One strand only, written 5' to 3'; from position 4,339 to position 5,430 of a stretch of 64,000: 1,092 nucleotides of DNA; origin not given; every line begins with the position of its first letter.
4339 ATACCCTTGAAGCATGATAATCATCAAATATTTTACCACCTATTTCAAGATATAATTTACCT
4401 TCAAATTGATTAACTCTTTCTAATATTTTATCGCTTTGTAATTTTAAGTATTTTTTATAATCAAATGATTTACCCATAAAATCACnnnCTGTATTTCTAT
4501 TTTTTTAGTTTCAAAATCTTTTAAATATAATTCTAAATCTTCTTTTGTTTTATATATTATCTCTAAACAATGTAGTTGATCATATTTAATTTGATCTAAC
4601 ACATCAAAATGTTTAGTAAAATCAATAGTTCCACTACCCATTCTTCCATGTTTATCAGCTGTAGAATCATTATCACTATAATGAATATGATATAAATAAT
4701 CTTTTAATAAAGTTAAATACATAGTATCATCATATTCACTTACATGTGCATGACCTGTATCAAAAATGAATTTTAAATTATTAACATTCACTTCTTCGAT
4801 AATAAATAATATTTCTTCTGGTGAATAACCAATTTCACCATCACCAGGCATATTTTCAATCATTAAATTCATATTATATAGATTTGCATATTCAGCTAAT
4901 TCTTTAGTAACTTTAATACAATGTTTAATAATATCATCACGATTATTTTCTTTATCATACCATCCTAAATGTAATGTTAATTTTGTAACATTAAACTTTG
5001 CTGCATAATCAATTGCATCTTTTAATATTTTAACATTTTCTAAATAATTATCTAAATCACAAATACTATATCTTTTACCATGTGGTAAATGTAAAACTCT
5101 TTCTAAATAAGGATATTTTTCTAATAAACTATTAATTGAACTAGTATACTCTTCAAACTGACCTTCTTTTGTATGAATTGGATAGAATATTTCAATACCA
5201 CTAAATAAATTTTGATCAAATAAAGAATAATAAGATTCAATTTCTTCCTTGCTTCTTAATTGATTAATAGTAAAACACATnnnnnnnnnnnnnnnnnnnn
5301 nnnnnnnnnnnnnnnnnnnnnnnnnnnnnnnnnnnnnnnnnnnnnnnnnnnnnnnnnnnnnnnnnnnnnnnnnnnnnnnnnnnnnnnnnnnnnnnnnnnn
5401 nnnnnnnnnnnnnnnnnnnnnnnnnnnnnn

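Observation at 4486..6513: Unusual gene fusion: membrane M48 (Ste24/HtpX-like) zinc protease fused to a xylose-isomerase-like TIM-barrel (AP-endonuclease-2 fold) domain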

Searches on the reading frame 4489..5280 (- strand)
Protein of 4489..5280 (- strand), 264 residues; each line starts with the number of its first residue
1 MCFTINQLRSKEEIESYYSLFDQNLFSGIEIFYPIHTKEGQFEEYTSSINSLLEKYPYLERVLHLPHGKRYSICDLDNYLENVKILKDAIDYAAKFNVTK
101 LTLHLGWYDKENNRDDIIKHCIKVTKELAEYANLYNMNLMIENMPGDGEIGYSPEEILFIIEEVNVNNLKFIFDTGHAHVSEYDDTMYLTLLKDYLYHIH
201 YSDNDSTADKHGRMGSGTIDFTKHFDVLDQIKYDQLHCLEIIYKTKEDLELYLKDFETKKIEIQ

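Call 15: find_homologous_proteins(query=window:4489-5280:-, max_evalue=0.00001)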
Query seq(264 aa) (264 aa): 145 proteins with E <= 0.00001 among 1082 candidates; the best 120 are listed.
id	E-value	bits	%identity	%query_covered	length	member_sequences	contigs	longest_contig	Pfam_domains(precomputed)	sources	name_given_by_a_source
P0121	3.2e-94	333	60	99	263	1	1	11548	PF01261.31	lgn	-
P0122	5.1e-85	303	54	97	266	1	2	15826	PF01261.31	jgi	-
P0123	1.5e-84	302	55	97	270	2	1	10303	PF01261.31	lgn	-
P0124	5.6e-84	300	54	97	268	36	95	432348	PF01261.31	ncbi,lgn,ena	-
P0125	8.2e-83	296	55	97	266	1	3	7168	PF01261.31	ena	-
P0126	9.8e-83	296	55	97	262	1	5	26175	PF01261.31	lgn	-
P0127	2.7e-82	294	54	94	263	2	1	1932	PF01261.31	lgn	-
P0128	9.3e-82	293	56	96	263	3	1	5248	PF01261.31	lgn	-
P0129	1.3e-81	292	53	97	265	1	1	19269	PF01261.31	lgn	-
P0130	7.9e-81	290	51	97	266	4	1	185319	PF01261.31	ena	-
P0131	1.1e-80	289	53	97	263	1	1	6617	PF01261.31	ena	-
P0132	1.5e-80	289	54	97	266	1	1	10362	PF01261.31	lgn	-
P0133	2.9e-80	288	51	99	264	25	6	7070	PF01261.31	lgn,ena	-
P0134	3.6e-80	287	54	97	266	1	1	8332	PF01261.31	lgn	-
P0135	9.1e-80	286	54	94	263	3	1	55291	PF01261.31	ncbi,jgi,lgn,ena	ncbi:MAG: sugar phosphate isomerase/epimerase family protein [Bacilli bacterium]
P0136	1.0e-79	286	52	97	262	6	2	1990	PF01261.31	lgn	-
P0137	1.9e-79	285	53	97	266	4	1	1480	PF01261.31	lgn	-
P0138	2.8e-79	285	53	98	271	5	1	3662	PF01261.31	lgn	-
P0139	1.1e-78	283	54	94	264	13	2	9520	PF01261.31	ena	-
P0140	1.4e-78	282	52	97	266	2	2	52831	PF01261.31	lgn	-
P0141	3.4e-78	281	51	98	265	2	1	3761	PF01261.31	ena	-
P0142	3.7e-78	281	52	97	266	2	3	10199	PF01261.31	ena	-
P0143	4.1e-78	281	50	97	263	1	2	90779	PF01261.31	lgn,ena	-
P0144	1.1e-77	279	54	97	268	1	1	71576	PF01261.31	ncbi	-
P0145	2.5e-77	278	52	97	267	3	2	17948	PF01261.31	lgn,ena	-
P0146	4.0e-77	277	50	99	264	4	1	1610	PF01261.31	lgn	-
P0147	8.6e-77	276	51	96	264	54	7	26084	PF01261.31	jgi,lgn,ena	jgi:sugar phosphate isomerase/epimerase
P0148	3.0e-76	275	52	97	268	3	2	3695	PF01261.31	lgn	-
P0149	5.0e-76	274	54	94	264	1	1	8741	PF01261.31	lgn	-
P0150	9.0e-76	273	52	96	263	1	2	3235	PF01261.31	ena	-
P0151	1.6e-75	272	51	94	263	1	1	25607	PF01261.31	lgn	-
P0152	2.4e-75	272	52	94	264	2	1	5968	PF01261.31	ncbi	-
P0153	3.8e-75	271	51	94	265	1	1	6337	PF01261.31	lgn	-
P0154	5.2e-75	271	49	97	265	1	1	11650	PF01261.31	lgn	-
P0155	6.4e-75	270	52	97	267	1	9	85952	PF01261.31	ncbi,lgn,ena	-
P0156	1.0e-74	270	52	94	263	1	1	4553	PF01261.31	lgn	-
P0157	1.3e-74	269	52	94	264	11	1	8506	PF01261.31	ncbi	-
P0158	1.6e-74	269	51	97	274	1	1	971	PF01261.31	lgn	-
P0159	1.8e-74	269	50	95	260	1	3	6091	PF01261.31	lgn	-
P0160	1.9e-74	269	47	96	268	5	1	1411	PF01261.31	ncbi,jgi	jgi:sugar phosphate isomerase/epimerase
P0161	2.2e-74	268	49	97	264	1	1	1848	PF01261.31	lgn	-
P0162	2.6e-74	268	51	97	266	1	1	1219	PF01261.31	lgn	-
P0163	5.2e-74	267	50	94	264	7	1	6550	PF01261.31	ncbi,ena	-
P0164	5.7e-74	267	48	97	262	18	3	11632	PF01261.31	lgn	-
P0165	7.9e-74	267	50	97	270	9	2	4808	PF01261.31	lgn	-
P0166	1.9e-73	265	49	97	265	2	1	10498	PF01261.31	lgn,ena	-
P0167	3.2e-73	265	52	97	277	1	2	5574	PF01261.31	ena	-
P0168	4.8e-73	264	46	97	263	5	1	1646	PF01261.31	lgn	-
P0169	4.9e-73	264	50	94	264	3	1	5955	PF01261.31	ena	-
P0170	5.7e-73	264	49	99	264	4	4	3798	PF01261.31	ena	-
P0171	6.0e-73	264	52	94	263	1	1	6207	PF01261.31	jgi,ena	-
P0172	1.4e-72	263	49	97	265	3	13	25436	PF01261.31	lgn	-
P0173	2.7e-72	262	48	97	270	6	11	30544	PF01261.31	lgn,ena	-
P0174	6.3e-72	260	49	94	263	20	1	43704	PF01261.31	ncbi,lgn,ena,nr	ncbi:MAG: sugar phosphate isomerase/epimerase [Acholeplasmataceae bacterium]|nr:sugar phosphate isom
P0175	7.6e-72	260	48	97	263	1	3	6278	PF01261.31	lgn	-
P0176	1.1e-71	260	46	97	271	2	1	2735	PF01261.31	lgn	-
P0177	1.2e-71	259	47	97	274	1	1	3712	PF01261.31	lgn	-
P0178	1.4e-71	259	52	97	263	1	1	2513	PF01261.31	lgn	-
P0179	6.0e-71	257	48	97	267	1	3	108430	PF01261.31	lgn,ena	-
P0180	7.0e-71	257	46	97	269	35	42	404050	PF01261.31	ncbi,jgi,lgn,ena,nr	ncbi:MAG TPA: sugar phosphate isomerase/epimerase family protein [Bacilli bacterium]|jgi:sugar phosp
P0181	7.2e-71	257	51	97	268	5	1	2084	PF01261.31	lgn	-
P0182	9.1e-71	257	51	98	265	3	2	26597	PF01261.31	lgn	-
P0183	1.3e-70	256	48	97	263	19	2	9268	PF01261.31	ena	-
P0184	1.6e-70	256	50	97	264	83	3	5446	PF01261.31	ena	-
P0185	3.5e-70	255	48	97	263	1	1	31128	PF01261.31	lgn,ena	-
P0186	5.0e-70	254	51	98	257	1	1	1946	PF01261.31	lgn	-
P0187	1.2e-69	253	51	94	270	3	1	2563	PF01261.31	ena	-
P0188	2.1e-69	252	47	97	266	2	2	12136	PF01261.31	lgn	-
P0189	2.4e-69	252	49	94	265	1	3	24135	PF01261.31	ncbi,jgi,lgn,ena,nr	ncbi:MAG: sugar phosphate isomerase/epimerase [Bacilli bacterium]|nr:sugar phosphate isomerase/epime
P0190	3.4e-69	251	51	97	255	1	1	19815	PF01261.31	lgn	-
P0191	8.0e-69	250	51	97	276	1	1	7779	PF01261.31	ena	-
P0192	8.9e-69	250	46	97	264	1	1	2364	PF01261.31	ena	-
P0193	1.0e-68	250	47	97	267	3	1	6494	PF01261.31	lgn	-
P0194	1.3e-68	250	50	97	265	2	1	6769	PF01261.31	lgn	-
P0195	1.6e-68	249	48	97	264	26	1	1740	PF01261.31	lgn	-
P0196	1.8e-68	249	49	97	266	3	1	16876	PF01261.31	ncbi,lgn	-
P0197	5.0e-68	248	47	97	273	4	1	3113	PF01261.31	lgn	-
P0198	8.0e-68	247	47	97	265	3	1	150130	PF01261.31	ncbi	-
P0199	8.5e-68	247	46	97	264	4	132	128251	PF01261.31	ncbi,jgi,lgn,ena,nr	ncbi:MAG TPA: sugar phosphate isomerase/epimerase [Acholeplasmataceae bacterium]|jgi:sugar phosphate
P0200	2.2e-67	246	46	97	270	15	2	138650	PF01261.31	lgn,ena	-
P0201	3.1e-67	245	49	98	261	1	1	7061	PF01261.31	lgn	-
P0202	1.4e-66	243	51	94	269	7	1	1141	PF01261.31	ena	-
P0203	7.5e-66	240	49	98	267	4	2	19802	PF01261.31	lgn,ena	-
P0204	7.6e-66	240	48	97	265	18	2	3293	PF01261.31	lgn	-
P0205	1.6e-65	239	48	96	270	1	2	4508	PF01261.31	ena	-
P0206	3.3e-65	238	48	97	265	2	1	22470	PF01261.31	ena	-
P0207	3.7e-65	238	52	97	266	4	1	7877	PF01261.31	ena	-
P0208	3.9e-65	238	48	97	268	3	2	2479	PF01261.31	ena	-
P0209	4.4e-65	238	47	97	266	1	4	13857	PF01261.31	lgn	-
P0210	5.8e-65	238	48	97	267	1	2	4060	PF01261.31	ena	-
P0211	8.3e-65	237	45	97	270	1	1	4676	PF01261.31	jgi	jgi:sugar phosphate isomerase/epimerase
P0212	1.6e-64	236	47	97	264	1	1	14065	PF01261.31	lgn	-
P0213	5.0e-64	235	45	97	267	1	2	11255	PF01261.31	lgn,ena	-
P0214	5.3e-64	234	45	97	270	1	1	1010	PF01261.31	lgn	-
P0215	1.3e-63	233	44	97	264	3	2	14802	PF01261.31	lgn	-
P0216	7.9e-63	231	50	96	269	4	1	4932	PF01261.31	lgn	-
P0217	2.6e-62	229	49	95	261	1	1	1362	PF01261.31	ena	-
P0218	6.0e-62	228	45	97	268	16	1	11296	PF01261.31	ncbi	-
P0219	6.4e-62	228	47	94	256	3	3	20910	PF01261.31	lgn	-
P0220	7.8e-62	227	46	94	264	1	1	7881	PF01261.31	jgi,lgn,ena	-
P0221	1.3e-61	227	47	97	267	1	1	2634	PF01261.31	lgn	-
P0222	2.4e-61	226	47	97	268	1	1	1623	PF01261.31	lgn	-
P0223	3.8e-61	225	49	95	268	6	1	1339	PF01261.31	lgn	-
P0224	8.1e-61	224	46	97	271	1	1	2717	PF01261.31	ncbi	-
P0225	8.7e-61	224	51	94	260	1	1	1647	PF01261.31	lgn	-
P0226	2.0e-60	223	46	97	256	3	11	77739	PF01261.31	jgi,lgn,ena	jgi:sugar phosphate isomerase/epimerase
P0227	2.5e-60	222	45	97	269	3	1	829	PF01261.31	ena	-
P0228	3.3e-60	222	46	97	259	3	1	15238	PF01261.31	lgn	-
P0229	4.9e-60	221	48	97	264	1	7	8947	PF01261.31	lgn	-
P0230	5.6e-60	221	48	97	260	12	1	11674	PF01261.31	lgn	-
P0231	6.7e-60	221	43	97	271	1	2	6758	PF01261.31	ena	-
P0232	6.8e-60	221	50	97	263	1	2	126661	PF01261.31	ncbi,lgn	-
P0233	6.9e-60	221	45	97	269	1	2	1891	PF01261.31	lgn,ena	-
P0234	1.2e-59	220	46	97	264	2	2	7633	PF01261.31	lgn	-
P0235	1.8e-59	220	50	95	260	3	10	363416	PF01261.31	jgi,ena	-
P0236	2.7e-59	219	50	97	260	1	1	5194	PF01261.31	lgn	-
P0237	3.4e-59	219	46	94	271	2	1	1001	PF01261.31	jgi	-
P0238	7.2e-59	218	45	97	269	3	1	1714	PF01261.31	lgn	-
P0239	8.6e-59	217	43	97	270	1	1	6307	PF01261.31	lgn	-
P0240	1.4e-58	217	46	97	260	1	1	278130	PF01261.31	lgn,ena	-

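Call 16: find_encoding_contigs(protein=P0124, flank=8000, max_places=2)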
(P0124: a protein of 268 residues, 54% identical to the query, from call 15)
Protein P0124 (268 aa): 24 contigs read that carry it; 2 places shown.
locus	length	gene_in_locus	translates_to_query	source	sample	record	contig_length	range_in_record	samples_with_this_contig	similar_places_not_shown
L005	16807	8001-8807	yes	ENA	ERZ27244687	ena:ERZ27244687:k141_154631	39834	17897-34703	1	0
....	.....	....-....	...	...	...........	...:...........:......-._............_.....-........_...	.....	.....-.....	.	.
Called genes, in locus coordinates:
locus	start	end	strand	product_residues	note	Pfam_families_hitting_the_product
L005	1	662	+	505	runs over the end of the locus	PF20578:aBig_2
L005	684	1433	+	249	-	PF00392:GntR, PF07702:UTRA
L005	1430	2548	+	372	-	PF14607:GxDLY, PF13472:Lipase_GDSL_2, PF14606:Lipase_GDSL_3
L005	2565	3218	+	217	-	-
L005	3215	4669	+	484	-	PF13552:DUF4127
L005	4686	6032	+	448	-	PF00890:FAD_binding_2 (weak), PF01266:DAO (faint), PF01946:Thi4 (weak), PF03486:HI0933_like (faint), PF07992:Pyr_redox_2 (weak), PF12831:FAD_oxidored, PF13450:NAD_binding_8 (weak)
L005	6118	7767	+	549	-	PF09479:Flg_new, PF00704:Glyco_hydro_18, PF23916:TIM-barrel_EndoS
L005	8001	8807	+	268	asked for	PF01261:AP_endonuc_2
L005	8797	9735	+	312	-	PF04018:VCA0040-like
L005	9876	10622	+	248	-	PF19567:CpsB_CapC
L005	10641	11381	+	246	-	PF00483:NTP_transferase, PF01128:IspD, PF02348:CTP_transf_3, PF12804:NTP_transf_3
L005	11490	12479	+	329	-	-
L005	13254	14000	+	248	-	PF06541:ABC_trans_CmpB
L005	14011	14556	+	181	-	PF00625:Guanylate_kin, PF13238:AAA_18 (weak)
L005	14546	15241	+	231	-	PF01863:YgjP-like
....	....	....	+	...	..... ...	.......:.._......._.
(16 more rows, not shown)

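Call 17: find_encoding_contigs(protein=P0180, flank=8000, max_places=2)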
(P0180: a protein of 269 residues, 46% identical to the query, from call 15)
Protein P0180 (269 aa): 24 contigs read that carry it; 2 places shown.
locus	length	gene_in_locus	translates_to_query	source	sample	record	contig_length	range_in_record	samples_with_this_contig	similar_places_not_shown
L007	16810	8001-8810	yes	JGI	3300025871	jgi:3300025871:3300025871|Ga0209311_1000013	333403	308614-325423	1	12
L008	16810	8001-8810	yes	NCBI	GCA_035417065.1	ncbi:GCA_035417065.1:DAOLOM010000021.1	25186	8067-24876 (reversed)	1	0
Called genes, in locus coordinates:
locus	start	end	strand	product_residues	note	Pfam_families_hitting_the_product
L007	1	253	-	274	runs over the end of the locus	PF00702:Hydrolase (faint), PF08282:Hydrolase_3, PF05116:S6PP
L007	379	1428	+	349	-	PF13303:PTS_EIIC_2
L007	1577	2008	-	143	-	-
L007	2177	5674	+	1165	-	PF00873:ACR_tran, PF03176:MMPL (weak), PF00873:ACR_tran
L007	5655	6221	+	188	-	PF00440:TetR_N (weak)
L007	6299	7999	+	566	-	PF00149:Metallophos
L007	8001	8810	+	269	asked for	PF01261:AP_endonuc_2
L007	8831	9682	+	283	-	PF02645:DegV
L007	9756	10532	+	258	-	PF01261:AP_endonuc_2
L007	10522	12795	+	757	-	PF01136:Peptidase_U32, PF12392:DUF3656, PF01136:Peptidase_U32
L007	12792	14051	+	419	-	-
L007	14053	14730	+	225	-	PF19845:DUF6320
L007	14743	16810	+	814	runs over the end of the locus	PF20578:aBig_2, PF00753:Lactamase_B (faint)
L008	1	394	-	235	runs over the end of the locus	PF00702:Hydrolase (faint), PF05116:S6PP (faint), PF08282:Hydrolase_3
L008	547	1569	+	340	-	PF13303:PTS_EIIC_2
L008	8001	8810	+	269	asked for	PF01261:AP_endonuc_2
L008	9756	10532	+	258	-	PF01261:AP_endonuc_2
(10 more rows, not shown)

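Call 18: find_encoding_contigs(protein=P0199, flank=8000, max_places=2)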
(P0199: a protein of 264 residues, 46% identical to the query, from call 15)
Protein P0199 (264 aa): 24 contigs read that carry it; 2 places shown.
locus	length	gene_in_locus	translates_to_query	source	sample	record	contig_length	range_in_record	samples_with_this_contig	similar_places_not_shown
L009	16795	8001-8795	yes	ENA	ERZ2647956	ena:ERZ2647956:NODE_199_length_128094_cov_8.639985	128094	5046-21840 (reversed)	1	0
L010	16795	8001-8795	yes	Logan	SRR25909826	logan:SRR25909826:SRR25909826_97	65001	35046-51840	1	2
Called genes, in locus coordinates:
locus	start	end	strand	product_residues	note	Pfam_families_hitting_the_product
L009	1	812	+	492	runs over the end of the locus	PF01087:GalP_UDP_transf, PF02744:GalP_UDP_tr_C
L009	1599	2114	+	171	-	-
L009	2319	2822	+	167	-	-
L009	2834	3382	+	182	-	PF10502:Peptidase_S26 (weak)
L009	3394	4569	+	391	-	-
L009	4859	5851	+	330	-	PF00665:rve, PF13683:rve_3 (weak)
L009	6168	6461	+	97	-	-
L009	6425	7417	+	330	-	PF02872:5_nucleotid_C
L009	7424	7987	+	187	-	PF18955:DUF5698, PF10035:DUF2179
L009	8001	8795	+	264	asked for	PF01261:AP_endonuc_2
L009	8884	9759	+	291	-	PF02645:DegV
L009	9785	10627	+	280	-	PF01261:AP_endonuc_2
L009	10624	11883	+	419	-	-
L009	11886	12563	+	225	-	PF19845:DUF6320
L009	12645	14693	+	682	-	PF00009:GTP_EFTU, PF01926:MMR_HSR1 (weak), PF22042:EF-G_D2, PF03144:GTP_EFTU_D2, PF14492:EFG_III, PF03764:EFG_IV, PF00679:EFG_C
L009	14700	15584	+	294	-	PF00849:PseudoU_synth_2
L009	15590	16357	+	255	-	PF02706:Wzz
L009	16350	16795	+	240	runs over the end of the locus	PF10609:ParA, PF13614:AAA_31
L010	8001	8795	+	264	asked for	PF01261:AP_endonuc_2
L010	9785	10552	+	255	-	PF01261:AP_endonuc_2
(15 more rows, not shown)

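Call 19: find_encoding_contigs(protein=P0240, flank=8000, max_places=2)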
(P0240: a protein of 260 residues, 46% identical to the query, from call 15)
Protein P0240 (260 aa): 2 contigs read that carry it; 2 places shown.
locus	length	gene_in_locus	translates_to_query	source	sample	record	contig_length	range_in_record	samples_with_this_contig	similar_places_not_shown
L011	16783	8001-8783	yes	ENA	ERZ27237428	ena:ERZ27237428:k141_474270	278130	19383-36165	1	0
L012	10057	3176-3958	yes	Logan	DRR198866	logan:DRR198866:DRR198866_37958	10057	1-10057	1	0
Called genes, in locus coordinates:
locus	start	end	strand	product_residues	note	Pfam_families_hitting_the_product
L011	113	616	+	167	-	PF01648:ACPS (weak)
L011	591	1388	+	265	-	-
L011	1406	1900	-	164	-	PF06177:QueT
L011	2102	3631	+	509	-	PF02463:SMC_N (faint), PF13191:AAA_16 (faint), PF13555:AAA_29 (faint), PF00005:ABC_tran, PF00910:RNA_helicase (faint), PF05729:NACHT (faint), PF12848:ABC_tran_Xtn, PF00005:ABC_tran, +3 more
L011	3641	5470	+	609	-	PF00009:GTP_EFTU, PF01926:MMR_HSR1 (weak), PF03144:GTP_EFTU_D2, PF22042:EF-G_D2, PF14492:EFG_III (weak), PF00679:EFG_C, PF21018:BipA_C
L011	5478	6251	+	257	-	-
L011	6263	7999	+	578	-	PF00149:Metallophos, PF02872:5_nucleotid_C (weak)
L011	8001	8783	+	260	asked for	PF01261:AP_endonuc_2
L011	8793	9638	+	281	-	PF02645:DegV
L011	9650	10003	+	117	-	PF13240:Zn_Ribbon_1, PF13248:Zn_ribbon_3 (weak), PF05154:TM2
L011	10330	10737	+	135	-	-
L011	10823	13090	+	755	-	PF01136:Peptidase_U32, PF12392:DUF3656, PF01136:Peptidase_U32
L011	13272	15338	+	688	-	PF00009:GTP_EFTU, PF01926:MMR_HSR1, PF03144:GTP_EFTU_D2, PF22042:EF-G_D2, PF14492:EFG_III, PF03764:EFG_IV, PF00679:EFG_C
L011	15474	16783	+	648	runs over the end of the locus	PF09992:NAGPA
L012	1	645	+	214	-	?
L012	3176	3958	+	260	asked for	PF01261:AP_endonuc_2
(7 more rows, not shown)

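Call 22: find_related_loci(query=A1, collection=genome_contigs, flank=10000)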
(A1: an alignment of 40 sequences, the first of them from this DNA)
Query A1 (264 aa) in genome_contigs; peptide patterns used: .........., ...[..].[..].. (x = any residue, [..] = any of these).
136 stretches matched a pattern; 49 encode a relative of the query (tblastn E <= 1e-3); 49 distinct loci.
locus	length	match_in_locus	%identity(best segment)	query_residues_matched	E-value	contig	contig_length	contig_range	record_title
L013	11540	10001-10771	52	2-258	2e-85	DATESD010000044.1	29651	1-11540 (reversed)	MAG TPA_asm: Bacilli bacterium isolate SMAG_U9092 k141_429665, whole genome shotgun sequence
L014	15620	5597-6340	54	2-249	1e-84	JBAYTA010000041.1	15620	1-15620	MAG: Bacilli bacterium isolate SO_2016_LW2_86 scaffold07389_LW138R_2016, whole genome shotgun sequence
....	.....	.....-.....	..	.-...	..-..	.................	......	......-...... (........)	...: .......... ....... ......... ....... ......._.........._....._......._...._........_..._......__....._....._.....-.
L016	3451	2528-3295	49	2-257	2e-82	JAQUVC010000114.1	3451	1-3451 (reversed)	MAG: Bacilli bacterium isolate STD2_158 NODE_133828_length_3451_cov_11.479543_Sandtown_D2, whole genome shotgun sequence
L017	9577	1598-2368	51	1-260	7e-81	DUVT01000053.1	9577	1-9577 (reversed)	MAG TPA_asm: Acholeplasmataceae bacterium isolate AS08sgBPME_462 61539_AS08, whole genome shotgun sequence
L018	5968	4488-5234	52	2-249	3e-80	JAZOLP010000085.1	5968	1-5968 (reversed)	MAG: Bacilli bacterium isolate T1900045653_YK20190347.MAGScoT_cleanbin_000005 SGB_8225_k141_123984, whole genome shotgun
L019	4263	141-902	47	2-255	9e-79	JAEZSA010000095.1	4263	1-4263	MAG: Bacillota bacterium isolate OH_PDB_211 k127_1129426, whole genome shotgun sequence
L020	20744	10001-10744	49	2-249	5e-79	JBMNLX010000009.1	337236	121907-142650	MAG: Bacilli bacterium isolate SBF912LR0HQ0187 contig_6750, whole genome shotgun sequence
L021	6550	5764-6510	50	2-249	1e-78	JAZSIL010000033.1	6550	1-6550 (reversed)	MAG: Bacilli bacterium isolate T1900044572_TS20190038.MAGScoT_cleanbin_000019 SGB_438_k141_2098283, whole genome shotgun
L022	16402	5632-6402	52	2-257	1e-79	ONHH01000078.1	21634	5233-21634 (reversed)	uncultured Firmicutes bacterium isolate RUG293 genome assembly, contig: k87_23156960, whole genome shotgun sequence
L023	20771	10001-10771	46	2-258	1e-77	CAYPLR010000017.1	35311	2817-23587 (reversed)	MAG TPA_asm: uncultured Bacteroidales bacterium isolate binchicken_co117_57 genome assembly, contig: NODE_2348_length_35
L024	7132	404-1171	46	2-257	1e-77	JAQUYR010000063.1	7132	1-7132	MAG: Bacilli bacterium isolate STD2_241 NODE_43655_length_7132_cov_10.534618_Sandtown_D2, whole genome shotgun sequence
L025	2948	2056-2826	46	2-258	9e-77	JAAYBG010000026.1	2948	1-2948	MAG: Acholeplasmataceae bacterium isolate AS06rmzACSIP_268 91944_AS06, whole genome shotgun sequence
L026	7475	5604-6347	49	2-249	3e-75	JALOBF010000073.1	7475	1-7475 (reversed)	MAG: Bacilli bacterium isolate SO_2017_LW2 bin 87 scaffold_21131_c1_LW138R_2017, whole genome shotgun sequence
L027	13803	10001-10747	54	2-249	3e-75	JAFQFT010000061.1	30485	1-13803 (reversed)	MAG: Bacilli bacterium isolate RGIG1779 Goat_Cecum-4__c761319, whole genome shotgun sequence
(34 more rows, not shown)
